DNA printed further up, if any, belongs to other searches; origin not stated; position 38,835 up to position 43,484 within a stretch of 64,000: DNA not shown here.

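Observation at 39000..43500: Compositionally foreign N/Q/K-rich coiled-coil module embedded in tpsA-2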

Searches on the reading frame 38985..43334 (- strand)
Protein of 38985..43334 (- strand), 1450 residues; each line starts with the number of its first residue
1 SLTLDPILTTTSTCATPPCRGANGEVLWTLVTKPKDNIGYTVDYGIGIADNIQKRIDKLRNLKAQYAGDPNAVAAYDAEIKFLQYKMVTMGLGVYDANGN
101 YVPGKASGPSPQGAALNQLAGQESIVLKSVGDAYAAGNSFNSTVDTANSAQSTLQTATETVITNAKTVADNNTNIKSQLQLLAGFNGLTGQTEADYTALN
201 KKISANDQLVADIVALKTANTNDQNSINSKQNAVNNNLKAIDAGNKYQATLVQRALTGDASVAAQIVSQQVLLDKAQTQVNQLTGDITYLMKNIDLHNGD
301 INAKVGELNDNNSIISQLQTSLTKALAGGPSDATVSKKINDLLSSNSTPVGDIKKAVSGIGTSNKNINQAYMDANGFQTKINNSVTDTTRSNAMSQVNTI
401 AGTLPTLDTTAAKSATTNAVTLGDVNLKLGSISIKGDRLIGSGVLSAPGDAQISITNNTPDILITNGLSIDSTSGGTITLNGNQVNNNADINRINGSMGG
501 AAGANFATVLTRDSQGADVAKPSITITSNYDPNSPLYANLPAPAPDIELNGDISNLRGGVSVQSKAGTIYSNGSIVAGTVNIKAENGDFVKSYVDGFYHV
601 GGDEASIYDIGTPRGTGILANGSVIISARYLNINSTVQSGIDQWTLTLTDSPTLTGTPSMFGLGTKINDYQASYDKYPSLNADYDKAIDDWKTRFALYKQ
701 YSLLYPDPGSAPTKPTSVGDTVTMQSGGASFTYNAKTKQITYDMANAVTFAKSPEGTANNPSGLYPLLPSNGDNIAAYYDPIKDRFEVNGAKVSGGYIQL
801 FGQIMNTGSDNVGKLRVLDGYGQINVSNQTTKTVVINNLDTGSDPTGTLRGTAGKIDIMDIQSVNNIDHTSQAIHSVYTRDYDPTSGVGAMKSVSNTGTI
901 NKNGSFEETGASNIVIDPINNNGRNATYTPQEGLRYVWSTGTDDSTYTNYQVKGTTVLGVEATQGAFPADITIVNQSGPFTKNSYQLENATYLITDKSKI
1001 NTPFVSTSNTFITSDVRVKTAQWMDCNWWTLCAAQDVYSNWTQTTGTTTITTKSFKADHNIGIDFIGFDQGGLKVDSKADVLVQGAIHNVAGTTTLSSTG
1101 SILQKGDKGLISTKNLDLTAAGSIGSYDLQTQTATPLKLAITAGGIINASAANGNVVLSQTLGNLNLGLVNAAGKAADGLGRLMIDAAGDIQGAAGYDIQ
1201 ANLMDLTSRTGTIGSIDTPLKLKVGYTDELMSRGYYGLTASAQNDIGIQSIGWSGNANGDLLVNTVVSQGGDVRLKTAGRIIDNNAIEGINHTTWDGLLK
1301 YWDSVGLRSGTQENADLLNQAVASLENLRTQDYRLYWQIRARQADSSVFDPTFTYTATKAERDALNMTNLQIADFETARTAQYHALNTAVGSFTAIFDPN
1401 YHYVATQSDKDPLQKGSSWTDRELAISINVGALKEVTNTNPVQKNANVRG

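Call 8: find_homologous_proteins(query=window:38985-43154:-)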
Query window:38985-43154:- (1390 aa): 3 proteins with E <= 0.001 among 8000 candidates.
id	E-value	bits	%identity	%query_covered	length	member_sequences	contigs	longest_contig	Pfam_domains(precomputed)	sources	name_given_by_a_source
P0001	0.0e+0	1207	48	100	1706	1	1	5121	-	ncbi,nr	ncbi:MAG: hypothetical protein JNM82_16500, partial [Rhodocyclaceae bacterium]|nr:hypothetical prote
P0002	1.9e-53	200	33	43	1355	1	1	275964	-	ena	-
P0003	3.3e-45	173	27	45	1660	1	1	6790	-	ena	-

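Call 9: find_encoding_contigs(protein=P0001, flank=10000)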
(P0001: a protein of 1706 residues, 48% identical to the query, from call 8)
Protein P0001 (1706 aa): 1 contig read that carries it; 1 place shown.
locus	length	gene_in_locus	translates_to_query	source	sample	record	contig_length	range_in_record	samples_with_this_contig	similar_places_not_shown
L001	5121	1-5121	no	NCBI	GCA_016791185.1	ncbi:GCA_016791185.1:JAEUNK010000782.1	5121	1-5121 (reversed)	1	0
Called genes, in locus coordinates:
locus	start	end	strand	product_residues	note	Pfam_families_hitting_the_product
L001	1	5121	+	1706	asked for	?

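Call 10: find_encoding_contigs(protein=P0002, flank=10000)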
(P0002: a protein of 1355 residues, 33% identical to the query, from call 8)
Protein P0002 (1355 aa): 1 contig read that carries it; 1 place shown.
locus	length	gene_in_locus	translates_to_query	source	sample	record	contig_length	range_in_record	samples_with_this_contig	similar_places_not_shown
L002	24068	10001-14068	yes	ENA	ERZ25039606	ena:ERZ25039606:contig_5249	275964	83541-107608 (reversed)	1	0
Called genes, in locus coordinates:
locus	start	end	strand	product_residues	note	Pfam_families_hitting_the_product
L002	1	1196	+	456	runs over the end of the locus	-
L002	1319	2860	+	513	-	-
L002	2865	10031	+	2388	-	-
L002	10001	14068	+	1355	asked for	-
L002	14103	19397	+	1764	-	-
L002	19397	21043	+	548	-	PF08479:POTRA_2, PF03865:ShlB, PF01103:Omp85 (weak)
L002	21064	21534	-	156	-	PF02417:Chromate_transp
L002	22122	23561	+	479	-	PF00589:Phage_integrase (weak)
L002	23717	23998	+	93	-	PF02498:Bro-N (weak)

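Call 11: find_encoding_contigs(protein=P0003, flank=10000)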
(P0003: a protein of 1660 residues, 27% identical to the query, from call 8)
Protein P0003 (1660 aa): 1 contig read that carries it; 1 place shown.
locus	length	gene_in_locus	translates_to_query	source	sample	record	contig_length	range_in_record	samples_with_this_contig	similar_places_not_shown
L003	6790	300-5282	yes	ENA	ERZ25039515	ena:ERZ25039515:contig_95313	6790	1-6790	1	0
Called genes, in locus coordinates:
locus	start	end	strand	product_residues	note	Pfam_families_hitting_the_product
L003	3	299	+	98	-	?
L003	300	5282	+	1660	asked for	-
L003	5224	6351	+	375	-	-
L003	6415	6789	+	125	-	?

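Call 51: search_solved_structures(query=window:38985-43334:-, max_evalue=1)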
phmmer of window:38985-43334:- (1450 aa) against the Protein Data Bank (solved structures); distinct sequences matched with E-value up to 1: 0.
